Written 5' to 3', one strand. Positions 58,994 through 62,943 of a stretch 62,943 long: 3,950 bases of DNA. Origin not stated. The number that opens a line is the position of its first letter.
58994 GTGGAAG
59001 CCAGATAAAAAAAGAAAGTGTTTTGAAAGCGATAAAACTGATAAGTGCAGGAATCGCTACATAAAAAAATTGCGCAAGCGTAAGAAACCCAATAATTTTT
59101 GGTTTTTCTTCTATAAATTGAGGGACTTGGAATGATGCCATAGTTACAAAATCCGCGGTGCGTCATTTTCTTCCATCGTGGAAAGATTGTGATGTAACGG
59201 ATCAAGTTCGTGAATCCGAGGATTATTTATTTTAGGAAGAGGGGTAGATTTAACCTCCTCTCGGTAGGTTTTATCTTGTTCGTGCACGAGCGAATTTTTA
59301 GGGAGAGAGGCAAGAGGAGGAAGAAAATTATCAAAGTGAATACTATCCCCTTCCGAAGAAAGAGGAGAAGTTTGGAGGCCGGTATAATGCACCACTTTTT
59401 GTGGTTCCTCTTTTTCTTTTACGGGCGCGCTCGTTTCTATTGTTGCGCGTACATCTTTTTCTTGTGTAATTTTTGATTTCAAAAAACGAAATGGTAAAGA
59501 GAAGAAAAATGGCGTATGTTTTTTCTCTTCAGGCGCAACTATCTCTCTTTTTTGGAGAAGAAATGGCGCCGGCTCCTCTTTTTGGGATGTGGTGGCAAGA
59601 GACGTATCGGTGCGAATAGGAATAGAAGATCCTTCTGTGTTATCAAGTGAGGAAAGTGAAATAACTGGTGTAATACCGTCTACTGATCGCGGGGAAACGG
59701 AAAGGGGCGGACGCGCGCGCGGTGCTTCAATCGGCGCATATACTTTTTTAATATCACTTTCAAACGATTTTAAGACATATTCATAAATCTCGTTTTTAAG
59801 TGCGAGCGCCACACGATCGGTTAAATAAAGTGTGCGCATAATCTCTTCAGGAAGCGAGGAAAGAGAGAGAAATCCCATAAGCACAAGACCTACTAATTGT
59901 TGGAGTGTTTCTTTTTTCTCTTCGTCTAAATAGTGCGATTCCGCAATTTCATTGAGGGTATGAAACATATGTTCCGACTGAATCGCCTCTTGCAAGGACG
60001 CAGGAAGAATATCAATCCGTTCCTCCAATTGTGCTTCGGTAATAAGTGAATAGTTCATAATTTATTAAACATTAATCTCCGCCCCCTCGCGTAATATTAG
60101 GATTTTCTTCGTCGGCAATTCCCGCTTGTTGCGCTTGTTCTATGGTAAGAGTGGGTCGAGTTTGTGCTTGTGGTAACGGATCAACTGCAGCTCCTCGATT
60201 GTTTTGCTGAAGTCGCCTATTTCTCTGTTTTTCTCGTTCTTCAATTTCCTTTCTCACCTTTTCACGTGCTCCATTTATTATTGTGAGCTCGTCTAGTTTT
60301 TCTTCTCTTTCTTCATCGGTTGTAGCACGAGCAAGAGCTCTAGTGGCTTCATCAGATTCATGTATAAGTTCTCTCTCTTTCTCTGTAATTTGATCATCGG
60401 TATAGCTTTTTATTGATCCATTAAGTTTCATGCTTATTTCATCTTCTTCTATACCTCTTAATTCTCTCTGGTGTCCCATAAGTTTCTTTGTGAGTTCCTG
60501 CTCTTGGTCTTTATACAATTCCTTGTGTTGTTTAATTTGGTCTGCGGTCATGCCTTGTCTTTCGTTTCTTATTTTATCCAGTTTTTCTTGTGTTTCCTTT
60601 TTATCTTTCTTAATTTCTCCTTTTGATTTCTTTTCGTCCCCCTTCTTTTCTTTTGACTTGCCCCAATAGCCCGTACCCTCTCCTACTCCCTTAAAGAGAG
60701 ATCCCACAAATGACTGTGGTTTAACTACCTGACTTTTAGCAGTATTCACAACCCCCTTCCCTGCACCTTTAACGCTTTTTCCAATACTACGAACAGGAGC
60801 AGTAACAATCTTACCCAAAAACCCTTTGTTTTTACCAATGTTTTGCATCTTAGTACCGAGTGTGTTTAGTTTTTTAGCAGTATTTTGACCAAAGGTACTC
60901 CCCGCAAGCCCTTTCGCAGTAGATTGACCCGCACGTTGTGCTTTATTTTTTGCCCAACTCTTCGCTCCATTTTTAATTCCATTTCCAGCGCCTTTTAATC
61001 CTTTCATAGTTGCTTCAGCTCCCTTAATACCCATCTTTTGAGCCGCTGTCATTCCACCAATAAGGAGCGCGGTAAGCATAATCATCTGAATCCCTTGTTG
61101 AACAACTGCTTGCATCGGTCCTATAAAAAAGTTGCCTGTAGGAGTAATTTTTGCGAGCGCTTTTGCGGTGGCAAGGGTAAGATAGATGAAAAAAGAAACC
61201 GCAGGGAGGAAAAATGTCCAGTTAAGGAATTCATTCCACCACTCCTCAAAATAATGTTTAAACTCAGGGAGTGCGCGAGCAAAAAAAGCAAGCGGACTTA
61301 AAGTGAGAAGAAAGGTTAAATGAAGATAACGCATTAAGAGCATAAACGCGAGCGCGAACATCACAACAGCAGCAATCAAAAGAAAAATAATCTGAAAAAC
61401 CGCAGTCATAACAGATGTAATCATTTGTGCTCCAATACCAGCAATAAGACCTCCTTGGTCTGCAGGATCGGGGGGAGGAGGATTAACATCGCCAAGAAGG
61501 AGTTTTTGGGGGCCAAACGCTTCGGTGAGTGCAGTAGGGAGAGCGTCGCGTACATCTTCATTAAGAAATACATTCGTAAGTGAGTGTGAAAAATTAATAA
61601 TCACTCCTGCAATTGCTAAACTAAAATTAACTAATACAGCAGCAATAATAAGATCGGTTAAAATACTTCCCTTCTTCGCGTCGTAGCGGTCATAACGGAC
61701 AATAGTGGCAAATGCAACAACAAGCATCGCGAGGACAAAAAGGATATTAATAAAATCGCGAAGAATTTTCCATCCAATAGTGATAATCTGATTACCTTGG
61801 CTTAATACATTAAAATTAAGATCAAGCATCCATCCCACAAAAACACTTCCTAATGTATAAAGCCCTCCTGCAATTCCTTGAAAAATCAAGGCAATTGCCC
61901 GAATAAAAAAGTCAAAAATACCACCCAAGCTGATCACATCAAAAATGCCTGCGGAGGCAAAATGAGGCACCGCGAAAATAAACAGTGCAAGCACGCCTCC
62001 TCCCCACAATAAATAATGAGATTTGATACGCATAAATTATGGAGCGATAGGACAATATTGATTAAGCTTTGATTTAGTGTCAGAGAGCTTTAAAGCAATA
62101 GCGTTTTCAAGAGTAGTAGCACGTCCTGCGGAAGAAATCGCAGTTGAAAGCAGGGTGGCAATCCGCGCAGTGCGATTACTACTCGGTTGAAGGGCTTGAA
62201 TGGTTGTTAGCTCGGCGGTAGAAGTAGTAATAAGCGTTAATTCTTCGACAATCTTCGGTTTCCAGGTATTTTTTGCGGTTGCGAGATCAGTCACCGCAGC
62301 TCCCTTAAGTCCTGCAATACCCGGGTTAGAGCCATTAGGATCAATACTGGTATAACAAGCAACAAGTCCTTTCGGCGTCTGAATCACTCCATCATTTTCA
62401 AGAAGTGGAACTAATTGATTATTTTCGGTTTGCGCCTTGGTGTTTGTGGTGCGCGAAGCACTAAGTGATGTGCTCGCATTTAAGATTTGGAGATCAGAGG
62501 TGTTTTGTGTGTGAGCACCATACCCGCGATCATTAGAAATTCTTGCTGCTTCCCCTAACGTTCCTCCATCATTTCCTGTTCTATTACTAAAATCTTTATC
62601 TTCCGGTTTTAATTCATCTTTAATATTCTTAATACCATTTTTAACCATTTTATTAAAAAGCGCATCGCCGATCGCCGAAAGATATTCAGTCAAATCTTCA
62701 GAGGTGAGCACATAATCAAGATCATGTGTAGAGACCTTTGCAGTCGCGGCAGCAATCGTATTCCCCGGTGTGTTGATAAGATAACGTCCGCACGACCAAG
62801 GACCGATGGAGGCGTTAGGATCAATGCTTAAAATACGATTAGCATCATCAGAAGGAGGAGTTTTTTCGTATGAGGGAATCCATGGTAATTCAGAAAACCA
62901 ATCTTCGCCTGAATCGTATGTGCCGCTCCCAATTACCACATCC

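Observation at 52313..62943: Ten-gene co-directional type IV secretion-like cluster without visible relaxase or coupling protein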

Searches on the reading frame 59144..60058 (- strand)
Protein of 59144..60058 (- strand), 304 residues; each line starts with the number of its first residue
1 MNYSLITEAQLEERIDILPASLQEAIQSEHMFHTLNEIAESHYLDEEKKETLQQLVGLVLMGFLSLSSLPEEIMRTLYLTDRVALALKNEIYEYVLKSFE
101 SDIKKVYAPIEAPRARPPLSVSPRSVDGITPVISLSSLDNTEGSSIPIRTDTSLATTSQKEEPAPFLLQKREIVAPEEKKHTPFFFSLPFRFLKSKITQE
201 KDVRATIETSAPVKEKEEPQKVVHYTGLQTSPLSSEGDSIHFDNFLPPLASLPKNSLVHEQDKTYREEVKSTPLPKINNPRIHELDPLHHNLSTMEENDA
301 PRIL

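Call 3: search_protein_families(library=pfam, proteins=[window:59144-60058:-], max_evalue=0.1)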
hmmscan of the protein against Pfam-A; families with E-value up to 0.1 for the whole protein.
window:59144-60058:- (304 aa): 0 families

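Call 4: search_protein_families(library=ncbifam, proteins=[window:59144-60058:-], max_evalue=0.1)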
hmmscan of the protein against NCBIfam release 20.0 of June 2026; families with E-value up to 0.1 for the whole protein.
window:59144-60058:- (304 aa): 0 families

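Call 63: search_protein_representatives(protein=window:59144-60058:-)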
Query: 304 residues. Proteins with E-value up to 0.001 (for the whole library): 514; up to 1e-10: 70; up to 1e-30: 1. The best 150 are listed.
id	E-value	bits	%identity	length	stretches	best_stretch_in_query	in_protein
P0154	3.1e-191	650.2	100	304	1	1-304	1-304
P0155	1.0e-24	104.0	36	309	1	1-248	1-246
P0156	1.3e-23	100.3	33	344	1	1-253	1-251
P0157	3.9e-23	98.7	38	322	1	1-245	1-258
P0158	4.3e-22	95.3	33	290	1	2-234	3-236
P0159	5.4e-22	95.0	32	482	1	1-267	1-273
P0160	1.7e-21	93.3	35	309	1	1-245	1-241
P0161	9.5e-21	90.9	39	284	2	1-149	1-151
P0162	4.5e-19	85.4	32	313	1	1-234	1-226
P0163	9.7e-18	81.0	32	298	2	1-234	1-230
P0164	6.1e-17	78.4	31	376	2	1-224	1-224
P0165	1.3e-16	77.4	32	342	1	1-239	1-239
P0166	2.2e-16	76.6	32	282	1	1-256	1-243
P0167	2.5e-16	76.4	37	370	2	1-127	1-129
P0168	2.5e-16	76.4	34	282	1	5-258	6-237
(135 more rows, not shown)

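Call 81: search_solved_structures(query=A8, max_evalue=1)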
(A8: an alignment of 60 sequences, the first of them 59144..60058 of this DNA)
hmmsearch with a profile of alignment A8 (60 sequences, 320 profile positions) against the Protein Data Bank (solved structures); distinct sequences matched with E-value up to 1: 5.
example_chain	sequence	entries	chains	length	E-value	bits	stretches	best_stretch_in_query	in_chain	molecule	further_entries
5iit_A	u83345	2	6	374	0.047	16.9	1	64-133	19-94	Vacuolar transporter chaperone 4,Core histone macro-H2A.1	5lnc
5iiq_A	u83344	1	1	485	0.067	16.4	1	64-133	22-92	Vacuolar transporter chaperone 4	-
5iig_A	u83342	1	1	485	0.067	16.4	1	64-133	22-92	Vacuolar transporter chaperone 4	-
8i6v_E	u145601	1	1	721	0.096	15.9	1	64-132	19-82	Vacuolar transporter chaperone complex subunit 4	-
7ytj_D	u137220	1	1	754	0.1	15.8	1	64-132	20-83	Vacuolar transporter chaperone 4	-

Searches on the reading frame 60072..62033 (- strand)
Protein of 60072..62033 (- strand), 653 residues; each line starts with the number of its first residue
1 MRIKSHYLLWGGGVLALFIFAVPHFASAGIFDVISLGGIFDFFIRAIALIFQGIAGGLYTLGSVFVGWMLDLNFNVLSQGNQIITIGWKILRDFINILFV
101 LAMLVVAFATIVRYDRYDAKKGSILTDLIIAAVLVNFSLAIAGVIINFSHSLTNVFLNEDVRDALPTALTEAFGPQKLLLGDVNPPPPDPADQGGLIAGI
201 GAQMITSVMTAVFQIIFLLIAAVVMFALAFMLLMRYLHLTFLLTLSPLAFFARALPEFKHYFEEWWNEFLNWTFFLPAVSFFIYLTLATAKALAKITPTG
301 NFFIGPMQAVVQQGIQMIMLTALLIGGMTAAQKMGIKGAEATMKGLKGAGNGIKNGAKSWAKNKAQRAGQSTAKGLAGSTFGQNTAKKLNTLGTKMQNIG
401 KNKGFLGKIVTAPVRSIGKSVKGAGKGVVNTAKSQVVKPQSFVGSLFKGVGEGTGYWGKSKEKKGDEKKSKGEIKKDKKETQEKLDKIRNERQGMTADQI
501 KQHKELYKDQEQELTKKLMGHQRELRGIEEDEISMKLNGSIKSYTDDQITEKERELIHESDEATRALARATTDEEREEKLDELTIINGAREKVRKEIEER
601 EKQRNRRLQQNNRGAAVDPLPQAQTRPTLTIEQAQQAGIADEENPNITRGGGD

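Call 3: search_protein_families(library=pfam, proteins=[window:60072-62033:-], max_evalue=0.1)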
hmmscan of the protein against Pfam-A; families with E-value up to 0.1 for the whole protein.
window:60072-62033:- (653 aa): 0 families

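Call 4: search_protein_families(library=ncbifam, proteins=[window:60072-62033:-], max_evalue=0.1)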
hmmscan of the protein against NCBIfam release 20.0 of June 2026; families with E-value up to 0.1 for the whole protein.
window:60072-62033:- (653 aa): 1 family
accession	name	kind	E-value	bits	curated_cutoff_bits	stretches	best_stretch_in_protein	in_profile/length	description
NF046089.1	CD3337_EF1877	subfamily_domain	0.036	12.8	120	1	207-303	301-399/450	CD3337/EF1877 family mobilome membrane protein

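Call 8: find_encoding_contigs(protein=window:60072-62033:-, flank=10000, max_places=6)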
Protein window:60072-62033:- (653 aa): 4 contigs read that carry it; 4 places shown.
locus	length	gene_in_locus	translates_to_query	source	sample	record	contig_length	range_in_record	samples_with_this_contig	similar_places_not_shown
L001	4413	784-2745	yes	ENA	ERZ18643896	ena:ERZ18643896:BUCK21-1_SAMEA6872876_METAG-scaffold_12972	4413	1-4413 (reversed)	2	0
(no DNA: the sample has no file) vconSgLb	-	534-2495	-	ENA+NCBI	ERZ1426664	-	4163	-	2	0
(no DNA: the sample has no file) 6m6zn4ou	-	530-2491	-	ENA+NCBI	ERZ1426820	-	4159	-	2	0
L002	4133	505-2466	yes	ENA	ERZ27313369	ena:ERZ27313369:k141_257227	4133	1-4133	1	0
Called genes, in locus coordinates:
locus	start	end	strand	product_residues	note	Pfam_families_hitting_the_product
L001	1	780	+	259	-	?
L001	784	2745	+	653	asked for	PF19590:TrbL_3 (weak)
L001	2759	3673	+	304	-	-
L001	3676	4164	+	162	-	-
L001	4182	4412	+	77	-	?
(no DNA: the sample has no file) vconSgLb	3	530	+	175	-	?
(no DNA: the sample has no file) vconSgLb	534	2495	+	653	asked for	PF19590:TrbL_3 (weak)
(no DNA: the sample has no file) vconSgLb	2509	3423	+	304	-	-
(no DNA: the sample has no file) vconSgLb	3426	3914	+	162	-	-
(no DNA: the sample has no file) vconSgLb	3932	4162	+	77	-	?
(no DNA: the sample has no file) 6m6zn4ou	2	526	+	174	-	?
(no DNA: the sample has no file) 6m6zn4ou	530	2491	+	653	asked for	PF19590:TrbL_3 (weak)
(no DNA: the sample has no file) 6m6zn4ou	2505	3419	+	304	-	-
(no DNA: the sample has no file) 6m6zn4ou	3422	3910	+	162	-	-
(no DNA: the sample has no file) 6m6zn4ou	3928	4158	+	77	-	?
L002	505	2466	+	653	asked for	PF19590:TrbL_3 (weak)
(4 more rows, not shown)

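Call 43: search_protein_families(library=pfam, alignment_id=A2, max_evalue=0.01)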
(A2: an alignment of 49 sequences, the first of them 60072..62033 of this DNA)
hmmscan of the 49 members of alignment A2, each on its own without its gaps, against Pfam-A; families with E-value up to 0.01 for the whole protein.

A. member 1, window:60072-62033:- (653 aa): 0 families

B. families by the number of members that match (of 49 scanned): 5 families
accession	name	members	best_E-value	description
PF04610.19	TrbL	9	4e-07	TrbL/VirB6 plasmid conjugal transfer protein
PF19597.4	TrbL_4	1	0.00022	Conjugal transfer protein TrbL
PF20560.3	MotA_N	1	0.0055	Motility protein A N-terminal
PF19962.4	EAD9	1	0.0079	Effector-associated domain 9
PF16416.11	GUN4_N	1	0.0085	ARM-like repeat domain, GUN4-N terminal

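Call 83: search_solved_structures(query=A2, max_evalue=1)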
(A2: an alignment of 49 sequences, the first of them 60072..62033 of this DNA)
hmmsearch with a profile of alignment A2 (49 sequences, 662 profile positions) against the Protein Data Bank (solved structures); distinct sequences matched with E-value up to 1: 18.
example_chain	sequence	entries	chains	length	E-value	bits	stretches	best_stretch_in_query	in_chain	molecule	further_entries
8tl7_A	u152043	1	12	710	0.024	16.9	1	402-622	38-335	Computationally designed protein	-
8wy1_A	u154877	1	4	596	0.032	16.5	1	425-625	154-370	Glycosyltransferase 36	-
23wn_A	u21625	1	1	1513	0.038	16.3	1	400-611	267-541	DP622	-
8ro6_A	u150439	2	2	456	0.065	15.5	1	448-610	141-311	Structural maintenance of chromosomes protein 1A (SMC1A)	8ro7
8p0a_A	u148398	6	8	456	0.065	15.5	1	448-610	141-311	Structural maintenance of chromosomes protein 1A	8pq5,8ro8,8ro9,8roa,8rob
3qe6_A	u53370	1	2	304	0.28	13.4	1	439-606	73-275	Protein kinase C and casein kinase II substrate protein 3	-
9mw6_A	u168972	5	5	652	0.28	13.4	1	479-645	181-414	AncD1D2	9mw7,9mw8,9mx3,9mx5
1eke_A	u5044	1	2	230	0.3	13.3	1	473-624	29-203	RIBONUCLEASE HII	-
3syv_A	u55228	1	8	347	0.31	13.2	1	428-611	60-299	Protein kinase C and casein kinase II substrate protein 3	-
2d1l_A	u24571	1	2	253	0.32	13.2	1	347-472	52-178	Metastasis suppressor protein 1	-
5xg2_A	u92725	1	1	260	0.35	13.1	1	448-641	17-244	Chromosome partition protein Smc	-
3m3w_A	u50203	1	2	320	0.39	12.9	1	441-610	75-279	Protein kinase C and casein kinase II substrate protein 3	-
8rve_0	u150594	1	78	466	0.51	12.5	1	425-650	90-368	Vimentin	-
4ilo_A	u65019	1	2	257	0.55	12.4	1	469-588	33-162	CT398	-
9uvz_A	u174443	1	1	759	0.58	12.4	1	406-641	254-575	Lysophosphatidic acid receptor 2,ARK1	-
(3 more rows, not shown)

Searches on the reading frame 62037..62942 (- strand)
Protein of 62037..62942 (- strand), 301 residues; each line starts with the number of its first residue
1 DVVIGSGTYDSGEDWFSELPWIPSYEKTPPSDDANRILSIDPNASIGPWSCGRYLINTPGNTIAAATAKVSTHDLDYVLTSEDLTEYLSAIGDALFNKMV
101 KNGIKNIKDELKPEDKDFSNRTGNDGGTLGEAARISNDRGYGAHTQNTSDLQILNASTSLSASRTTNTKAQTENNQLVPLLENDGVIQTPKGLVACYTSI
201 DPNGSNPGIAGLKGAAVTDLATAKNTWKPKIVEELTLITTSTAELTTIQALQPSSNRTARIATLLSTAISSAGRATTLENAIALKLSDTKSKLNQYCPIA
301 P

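Call 3: search_protein_families(library=pfam, proteins=[window:62037-62942:-], max_evalue=0.1)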
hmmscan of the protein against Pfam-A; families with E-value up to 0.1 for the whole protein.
window:62037-62942:- (301 aa): 0 families

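Call 4: search_protein_families(library=ncbifam, proteins=[window:62037-62942:-], max_evalue=0.1)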
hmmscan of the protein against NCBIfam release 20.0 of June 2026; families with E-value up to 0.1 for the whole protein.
window:62037-62942:- (301 aa): 1 family
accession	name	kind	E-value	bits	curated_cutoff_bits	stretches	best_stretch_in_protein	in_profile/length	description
NF002751.0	PRK02794.1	equivalog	0.011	14.6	371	1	86-145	214-273/425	DNA polymerase IV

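Call 78: search_protein_families(library=pfam, alignment_id=A7, max_evalue=0.001)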
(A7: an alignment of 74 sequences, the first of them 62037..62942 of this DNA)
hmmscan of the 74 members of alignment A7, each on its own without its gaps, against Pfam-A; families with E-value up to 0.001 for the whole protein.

A. member 1, window:62037-62942:- (301 aa): 0 families

B. families by the number of members that match (of 74 scanned): 3 families
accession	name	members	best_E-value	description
PF08428.16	Rib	1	7.6e-05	Rib domain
PF00801.26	PKD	1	0.00025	PKD domain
PF18957.6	RibLong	1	0.0003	Long Rib domain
